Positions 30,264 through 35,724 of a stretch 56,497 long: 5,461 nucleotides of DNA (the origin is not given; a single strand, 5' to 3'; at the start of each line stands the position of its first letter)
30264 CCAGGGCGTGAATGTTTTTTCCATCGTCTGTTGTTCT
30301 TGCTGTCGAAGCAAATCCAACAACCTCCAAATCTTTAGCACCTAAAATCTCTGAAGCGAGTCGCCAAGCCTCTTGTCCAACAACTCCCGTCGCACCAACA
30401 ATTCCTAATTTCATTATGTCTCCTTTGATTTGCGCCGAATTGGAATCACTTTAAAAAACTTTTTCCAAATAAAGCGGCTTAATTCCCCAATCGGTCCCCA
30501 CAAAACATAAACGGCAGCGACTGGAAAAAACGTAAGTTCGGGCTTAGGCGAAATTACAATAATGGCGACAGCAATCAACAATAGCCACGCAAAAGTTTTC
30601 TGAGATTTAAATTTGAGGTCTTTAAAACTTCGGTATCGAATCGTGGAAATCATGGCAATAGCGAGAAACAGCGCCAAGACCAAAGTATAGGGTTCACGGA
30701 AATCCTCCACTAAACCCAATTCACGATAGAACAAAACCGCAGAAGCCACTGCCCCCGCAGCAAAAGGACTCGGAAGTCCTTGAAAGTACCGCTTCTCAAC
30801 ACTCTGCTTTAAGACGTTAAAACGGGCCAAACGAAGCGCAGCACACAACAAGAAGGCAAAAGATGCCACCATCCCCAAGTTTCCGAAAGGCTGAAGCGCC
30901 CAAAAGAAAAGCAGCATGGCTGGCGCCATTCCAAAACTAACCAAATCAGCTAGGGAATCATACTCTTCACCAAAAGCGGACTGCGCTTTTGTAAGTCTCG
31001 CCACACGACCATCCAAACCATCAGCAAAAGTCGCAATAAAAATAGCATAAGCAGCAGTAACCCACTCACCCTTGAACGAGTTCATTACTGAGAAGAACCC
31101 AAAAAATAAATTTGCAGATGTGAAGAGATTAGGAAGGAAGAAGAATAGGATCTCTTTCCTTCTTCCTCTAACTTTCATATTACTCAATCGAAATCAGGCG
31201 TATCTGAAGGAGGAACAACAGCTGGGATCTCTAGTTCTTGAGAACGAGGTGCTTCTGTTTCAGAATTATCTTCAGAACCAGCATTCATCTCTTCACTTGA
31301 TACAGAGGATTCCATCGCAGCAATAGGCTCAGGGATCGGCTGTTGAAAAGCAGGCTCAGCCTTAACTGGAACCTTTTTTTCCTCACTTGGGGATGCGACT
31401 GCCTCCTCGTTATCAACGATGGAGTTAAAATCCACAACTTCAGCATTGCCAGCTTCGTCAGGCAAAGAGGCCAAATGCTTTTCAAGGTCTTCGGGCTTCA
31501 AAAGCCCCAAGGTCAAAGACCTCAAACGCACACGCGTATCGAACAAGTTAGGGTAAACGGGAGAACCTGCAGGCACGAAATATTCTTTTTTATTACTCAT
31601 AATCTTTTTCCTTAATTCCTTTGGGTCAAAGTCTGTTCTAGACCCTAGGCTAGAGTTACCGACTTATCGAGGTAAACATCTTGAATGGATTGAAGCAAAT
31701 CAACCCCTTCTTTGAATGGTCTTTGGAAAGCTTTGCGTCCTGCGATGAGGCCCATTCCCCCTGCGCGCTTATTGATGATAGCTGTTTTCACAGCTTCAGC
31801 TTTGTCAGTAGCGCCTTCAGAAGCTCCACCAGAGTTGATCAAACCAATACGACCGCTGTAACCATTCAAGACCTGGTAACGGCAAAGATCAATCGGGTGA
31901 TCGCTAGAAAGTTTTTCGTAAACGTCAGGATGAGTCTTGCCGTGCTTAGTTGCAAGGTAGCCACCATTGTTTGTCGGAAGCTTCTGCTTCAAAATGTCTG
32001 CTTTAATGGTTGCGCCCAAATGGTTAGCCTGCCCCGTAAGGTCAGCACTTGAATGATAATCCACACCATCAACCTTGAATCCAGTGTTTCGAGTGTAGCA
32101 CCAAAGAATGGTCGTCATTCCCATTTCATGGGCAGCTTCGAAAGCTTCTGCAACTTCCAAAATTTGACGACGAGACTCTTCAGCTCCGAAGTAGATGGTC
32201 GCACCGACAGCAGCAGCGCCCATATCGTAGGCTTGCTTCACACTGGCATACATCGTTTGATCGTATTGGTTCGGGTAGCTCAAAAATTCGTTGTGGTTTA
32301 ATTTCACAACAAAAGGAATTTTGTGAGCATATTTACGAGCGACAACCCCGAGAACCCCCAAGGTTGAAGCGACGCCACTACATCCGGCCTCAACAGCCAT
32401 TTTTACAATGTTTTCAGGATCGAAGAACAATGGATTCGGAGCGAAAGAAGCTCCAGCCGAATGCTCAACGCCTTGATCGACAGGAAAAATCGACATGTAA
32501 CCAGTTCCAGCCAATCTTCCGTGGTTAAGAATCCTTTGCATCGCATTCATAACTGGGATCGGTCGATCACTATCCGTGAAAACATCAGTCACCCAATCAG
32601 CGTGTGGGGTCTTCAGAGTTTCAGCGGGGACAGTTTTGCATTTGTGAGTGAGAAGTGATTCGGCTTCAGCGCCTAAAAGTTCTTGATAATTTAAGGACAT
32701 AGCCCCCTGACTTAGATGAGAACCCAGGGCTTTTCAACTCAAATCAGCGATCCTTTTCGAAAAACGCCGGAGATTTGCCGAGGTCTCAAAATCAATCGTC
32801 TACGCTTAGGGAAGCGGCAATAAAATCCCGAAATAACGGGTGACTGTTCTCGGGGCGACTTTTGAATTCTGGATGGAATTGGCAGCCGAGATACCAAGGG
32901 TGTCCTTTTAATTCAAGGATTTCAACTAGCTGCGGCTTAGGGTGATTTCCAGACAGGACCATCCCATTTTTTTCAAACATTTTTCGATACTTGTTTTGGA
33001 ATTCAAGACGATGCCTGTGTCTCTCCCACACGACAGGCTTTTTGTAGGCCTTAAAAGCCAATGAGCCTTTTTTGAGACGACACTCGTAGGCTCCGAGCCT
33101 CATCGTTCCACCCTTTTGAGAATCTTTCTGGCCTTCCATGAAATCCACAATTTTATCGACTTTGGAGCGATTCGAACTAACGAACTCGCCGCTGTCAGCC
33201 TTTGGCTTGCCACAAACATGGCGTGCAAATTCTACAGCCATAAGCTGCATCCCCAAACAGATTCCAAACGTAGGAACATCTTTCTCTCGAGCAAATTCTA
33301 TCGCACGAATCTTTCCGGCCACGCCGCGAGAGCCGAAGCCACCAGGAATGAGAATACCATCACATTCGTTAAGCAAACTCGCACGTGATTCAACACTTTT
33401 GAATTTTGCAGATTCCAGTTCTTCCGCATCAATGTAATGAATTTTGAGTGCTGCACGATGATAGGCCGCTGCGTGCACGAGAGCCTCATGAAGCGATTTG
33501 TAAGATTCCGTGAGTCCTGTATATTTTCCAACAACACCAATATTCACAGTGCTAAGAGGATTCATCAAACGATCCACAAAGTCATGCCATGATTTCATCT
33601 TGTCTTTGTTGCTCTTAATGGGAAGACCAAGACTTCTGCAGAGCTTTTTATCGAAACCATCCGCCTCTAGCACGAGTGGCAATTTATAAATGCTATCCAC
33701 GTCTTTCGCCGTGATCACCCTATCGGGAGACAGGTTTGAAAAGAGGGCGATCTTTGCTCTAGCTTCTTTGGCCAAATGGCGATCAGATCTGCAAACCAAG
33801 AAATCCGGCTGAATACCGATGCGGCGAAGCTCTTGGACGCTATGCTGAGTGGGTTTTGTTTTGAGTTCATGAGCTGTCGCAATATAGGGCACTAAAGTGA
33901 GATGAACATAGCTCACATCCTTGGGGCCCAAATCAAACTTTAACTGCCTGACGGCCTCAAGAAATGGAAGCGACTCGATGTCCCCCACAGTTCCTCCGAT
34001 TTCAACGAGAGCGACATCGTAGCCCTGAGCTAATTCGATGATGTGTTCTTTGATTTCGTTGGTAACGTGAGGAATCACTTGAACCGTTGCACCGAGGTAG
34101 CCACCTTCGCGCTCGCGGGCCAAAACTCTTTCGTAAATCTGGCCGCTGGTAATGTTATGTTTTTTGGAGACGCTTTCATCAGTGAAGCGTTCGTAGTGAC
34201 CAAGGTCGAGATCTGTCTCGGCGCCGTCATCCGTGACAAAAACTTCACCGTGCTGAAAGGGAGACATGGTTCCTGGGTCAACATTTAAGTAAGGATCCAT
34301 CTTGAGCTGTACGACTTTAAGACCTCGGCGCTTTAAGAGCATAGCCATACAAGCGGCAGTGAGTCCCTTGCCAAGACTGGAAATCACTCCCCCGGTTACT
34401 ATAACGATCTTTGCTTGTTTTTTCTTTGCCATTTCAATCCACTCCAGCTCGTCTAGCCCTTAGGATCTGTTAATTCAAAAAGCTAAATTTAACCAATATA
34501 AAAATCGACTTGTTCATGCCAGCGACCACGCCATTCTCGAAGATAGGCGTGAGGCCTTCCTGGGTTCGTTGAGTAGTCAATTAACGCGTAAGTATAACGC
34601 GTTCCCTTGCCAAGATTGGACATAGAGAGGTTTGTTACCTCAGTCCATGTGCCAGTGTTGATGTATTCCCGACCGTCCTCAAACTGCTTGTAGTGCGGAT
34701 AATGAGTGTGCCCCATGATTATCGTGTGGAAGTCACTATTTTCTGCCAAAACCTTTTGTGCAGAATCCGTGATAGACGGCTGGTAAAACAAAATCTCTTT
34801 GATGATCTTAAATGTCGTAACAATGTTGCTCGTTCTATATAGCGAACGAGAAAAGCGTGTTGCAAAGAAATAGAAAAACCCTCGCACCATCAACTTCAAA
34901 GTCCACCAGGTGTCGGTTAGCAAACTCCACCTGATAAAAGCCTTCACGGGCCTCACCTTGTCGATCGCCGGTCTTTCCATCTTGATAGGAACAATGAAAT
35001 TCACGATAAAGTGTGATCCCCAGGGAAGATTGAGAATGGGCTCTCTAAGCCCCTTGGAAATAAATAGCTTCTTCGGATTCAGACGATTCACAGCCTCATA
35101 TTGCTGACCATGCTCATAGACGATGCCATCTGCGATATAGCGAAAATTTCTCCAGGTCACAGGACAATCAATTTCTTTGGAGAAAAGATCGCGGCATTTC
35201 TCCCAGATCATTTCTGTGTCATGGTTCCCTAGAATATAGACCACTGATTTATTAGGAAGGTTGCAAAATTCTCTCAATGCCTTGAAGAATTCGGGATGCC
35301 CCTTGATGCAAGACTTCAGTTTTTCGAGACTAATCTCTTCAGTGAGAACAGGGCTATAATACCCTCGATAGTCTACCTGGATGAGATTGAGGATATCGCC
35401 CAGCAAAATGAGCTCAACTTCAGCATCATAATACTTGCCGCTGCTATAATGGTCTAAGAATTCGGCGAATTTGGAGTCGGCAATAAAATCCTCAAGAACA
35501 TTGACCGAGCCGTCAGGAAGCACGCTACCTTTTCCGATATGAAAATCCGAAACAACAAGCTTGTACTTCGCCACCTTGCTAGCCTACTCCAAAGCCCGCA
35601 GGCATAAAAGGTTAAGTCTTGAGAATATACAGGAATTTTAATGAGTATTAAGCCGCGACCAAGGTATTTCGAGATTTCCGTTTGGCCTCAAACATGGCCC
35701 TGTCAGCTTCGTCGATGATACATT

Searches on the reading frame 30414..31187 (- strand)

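Call 9: search_protein_families(library=pfam, proteins=[window:30414-31187:-], max_evalue=0.001)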
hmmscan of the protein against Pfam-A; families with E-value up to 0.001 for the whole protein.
window:30414-31187:- (257 aa): 1 family
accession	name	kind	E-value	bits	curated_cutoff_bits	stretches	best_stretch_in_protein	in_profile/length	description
PF01066.26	CDP-OH_P_transf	-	6.8e-23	82.2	22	1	17-170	2-138/152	CDP-alcohol phosphatidyltransferase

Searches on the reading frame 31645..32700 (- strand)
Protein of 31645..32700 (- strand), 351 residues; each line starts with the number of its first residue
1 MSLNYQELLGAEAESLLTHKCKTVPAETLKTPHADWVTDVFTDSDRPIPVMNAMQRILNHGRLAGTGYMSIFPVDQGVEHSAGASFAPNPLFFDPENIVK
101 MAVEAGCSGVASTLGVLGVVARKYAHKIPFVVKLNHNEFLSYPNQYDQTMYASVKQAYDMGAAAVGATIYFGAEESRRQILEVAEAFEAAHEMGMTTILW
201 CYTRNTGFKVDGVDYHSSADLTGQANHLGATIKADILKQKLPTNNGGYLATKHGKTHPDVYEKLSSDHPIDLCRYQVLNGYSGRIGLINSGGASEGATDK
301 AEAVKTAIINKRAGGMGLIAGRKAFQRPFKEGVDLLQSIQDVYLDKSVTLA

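Call 9: search_protein_families(library=pfam, proteins=[window:31645-32700:-], max_evalue=0.001)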
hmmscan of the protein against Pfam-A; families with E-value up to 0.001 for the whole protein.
window:31645-32700:- (351 aa): 1 family
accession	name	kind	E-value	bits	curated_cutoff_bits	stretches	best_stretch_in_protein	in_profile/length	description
PF01791.15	DeoC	-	1.7e-60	204.9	23.8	1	70-327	2-229/229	DeoC/LacD family aldolase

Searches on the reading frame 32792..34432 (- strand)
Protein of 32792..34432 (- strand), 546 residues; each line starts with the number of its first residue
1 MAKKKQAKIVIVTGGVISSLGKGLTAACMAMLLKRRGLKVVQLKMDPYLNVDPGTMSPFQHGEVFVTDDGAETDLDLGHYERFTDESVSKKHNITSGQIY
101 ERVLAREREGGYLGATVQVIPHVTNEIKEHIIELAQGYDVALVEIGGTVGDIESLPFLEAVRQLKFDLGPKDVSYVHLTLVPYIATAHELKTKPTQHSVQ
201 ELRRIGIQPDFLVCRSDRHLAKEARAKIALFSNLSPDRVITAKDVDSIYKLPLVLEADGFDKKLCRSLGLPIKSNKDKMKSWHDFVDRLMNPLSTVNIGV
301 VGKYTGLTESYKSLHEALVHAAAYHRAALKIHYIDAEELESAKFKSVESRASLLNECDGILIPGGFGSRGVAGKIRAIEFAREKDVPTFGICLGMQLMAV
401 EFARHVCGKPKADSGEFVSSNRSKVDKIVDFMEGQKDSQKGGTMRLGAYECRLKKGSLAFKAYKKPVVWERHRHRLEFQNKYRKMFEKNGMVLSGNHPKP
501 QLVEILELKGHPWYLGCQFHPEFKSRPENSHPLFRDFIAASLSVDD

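Call 9: search_protein_families(library=pfam, proteins=[window:32792-34432:-], max_evalue=0.001)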
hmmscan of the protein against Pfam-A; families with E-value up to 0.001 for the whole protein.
window:32792-34432:- (546 aa): 4 families
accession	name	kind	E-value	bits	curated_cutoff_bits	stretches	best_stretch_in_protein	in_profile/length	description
PF06418.20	CTP_synth_N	-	7.2e-121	403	26.1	1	8-270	1-265/265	CTP synthase N-terminus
PF00117.34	GATase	-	5.5e-37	127.7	22.8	1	308-539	3-189/190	Glutamine amidotransferase class-I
PF07722.19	Peptidase_C26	-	1.9e-07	31.5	20.5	1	378-522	98-219/219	Peptidase C26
PF01174.25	SNO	-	0.00095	19.5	27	0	339-403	20-86/188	SNO glutamine amidotransferase family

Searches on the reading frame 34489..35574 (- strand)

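Call 9: search_protein_families(library=pfam, proteins=[window:34489-35574:-], max_evalue=0.001)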
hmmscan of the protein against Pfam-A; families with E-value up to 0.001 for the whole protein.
window:34489-35574:- (361 aa): 1 family
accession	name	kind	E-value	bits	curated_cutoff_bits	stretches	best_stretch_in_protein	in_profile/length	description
PF00149.33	Metallophos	-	5e-06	27.5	21.5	1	6-166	4-127/191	Calcineurin-like phosphoesterase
